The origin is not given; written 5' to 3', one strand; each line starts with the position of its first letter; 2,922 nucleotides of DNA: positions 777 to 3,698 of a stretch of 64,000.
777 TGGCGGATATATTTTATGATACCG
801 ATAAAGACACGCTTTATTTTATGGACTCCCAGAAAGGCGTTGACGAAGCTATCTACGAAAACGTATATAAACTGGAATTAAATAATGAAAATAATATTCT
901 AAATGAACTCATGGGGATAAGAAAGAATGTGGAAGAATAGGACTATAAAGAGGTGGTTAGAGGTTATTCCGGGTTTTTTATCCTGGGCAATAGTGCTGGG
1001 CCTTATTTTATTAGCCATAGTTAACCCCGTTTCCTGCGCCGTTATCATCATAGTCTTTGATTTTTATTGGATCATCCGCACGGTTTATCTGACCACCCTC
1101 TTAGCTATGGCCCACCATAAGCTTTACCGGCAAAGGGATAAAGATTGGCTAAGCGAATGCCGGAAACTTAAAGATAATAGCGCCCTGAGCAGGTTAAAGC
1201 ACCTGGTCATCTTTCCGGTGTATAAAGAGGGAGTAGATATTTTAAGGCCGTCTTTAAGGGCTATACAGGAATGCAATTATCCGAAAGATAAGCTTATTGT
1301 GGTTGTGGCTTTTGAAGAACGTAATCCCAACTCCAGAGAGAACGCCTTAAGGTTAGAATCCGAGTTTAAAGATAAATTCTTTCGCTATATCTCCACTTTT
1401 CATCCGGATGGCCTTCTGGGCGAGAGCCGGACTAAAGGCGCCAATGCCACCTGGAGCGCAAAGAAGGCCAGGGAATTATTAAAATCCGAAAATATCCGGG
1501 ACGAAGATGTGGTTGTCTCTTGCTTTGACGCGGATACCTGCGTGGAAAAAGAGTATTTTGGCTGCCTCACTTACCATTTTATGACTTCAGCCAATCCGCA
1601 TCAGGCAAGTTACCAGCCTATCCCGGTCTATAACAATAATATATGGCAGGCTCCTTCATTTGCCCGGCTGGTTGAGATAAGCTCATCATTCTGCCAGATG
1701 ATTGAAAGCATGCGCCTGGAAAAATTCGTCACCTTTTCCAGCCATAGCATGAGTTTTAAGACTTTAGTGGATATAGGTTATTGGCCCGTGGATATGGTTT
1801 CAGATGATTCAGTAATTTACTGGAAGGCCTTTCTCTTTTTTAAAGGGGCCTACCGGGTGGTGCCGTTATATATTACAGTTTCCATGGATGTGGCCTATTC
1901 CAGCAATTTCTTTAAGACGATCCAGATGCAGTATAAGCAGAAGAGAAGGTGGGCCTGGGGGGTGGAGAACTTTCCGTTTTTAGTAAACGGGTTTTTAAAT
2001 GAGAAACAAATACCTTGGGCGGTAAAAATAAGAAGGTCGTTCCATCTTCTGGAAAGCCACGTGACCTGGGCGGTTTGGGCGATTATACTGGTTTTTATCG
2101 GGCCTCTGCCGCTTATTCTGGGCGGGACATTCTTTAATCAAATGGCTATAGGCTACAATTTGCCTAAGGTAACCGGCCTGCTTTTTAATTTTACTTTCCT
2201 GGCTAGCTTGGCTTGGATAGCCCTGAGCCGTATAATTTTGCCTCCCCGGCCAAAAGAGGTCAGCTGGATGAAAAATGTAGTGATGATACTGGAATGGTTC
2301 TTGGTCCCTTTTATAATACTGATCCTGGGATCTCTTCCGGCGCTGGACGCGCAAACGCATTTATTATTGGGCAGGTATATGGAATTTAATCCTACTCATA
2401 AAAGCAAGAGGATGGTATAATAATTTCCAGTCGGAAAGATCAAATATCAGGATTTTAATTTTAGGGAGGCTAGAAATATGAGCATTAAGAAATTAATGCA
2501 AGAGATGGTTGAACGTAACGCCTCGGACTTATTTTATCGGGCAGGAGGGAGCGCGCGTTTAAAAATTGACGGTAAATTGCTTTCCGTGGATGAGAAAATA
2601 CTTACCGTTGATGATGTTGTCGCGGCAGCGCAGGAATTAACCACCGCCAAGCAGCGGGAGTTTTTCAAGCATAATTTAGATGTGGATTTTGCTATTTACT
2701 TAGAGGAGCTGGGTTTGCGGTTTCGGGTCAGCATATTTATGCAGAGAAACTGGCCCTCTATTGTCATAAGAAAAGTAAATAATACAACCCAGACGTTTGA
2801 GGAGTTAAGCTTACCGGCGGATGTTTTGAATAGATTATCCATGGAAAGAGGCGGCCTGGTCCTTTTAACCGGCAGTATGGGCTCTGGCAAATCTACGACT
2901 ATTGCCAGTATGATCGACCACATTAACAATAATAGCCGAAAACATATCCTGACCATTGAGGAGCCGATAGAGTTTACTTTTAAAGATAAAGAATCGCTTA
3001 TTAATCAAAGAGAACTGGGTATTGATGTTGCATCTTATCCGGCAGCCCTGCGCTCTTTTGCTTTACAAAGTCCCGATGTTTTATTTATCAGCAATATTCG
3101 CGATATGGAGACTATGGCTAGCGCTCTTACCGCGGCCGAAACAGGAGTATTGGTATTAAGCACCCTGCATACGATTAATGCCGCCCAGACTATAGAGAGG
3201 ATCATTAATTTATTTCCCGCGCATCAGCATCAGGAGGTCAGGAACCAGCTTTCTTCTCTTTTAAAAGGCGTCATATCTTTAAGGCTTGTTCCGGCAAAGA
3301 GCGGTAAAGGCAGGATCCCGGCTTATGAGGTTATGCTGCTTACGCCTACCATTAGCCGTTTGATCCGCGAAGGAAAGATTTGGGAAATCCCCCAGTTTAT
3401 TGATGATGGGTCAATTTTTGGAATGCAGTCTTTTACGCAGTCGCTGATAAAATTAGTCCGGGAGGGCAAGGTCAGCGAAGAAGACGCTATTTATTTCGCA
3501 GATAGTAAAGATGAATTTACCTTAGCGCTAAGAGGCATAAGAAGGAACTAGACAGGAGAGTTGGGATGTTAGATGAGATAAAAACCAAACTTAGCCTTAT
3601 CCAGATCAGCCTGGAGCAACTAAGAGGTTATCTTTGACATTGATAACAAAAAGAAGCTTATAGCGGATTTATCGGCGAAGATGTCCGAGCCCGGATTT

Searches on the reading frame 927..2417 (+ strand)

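Call 38: search_protein_families(library=pfam, proteins=[window:927-2417:+], max_evalue=0.00001)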
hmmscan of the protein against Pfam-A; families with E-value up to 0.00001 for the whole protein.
window:927-2417:+ (497 aa): 1 family
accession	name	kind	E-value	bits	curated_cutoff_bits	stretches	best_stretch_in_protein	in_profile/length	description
PF13632.12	Glyco_trans_2_3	-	2.7e-06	27.8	27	1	198-402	3-153/198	Glycosyl transferase family group 2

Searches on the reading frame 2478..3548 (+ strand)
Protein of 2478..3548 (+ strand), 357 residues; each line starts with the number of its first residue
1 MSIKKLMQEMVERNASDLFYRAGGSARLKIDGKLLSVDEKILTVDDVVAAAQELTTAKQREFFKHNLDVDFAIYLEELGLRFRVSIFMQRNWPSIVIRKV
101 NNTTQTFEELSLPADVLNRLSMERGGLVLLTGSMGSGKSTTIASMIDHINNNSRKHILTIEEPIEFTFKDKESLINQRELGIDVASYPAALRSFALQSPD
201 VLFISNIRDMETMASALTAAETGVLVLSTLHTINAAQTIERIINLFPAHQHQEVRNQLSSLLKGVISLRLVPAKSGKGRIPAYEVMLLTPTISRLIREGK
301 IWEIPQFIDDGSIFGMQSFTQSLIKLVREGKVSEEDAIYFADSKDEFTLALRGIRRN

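Call 38: search_protein_families(library=pfam, proteins=[window:2478-3548:+], max_evalue=0.00001)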
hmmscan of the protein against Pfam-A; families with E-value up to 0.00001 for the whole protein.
window:2478-3548:+ (357 aa): 2 families
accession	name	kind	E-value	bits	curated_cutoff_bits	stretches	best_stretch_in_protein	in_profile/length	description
PF00437.27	T2SSE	-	7.8e-38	130.5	24.9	1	3-273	12-280/370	Type II/IV secretion system protein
PF25199.1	nSTAND_NTPase5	-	7.5e-06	26.3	34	0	117-175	29-91/145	Novel STAND NTPase 5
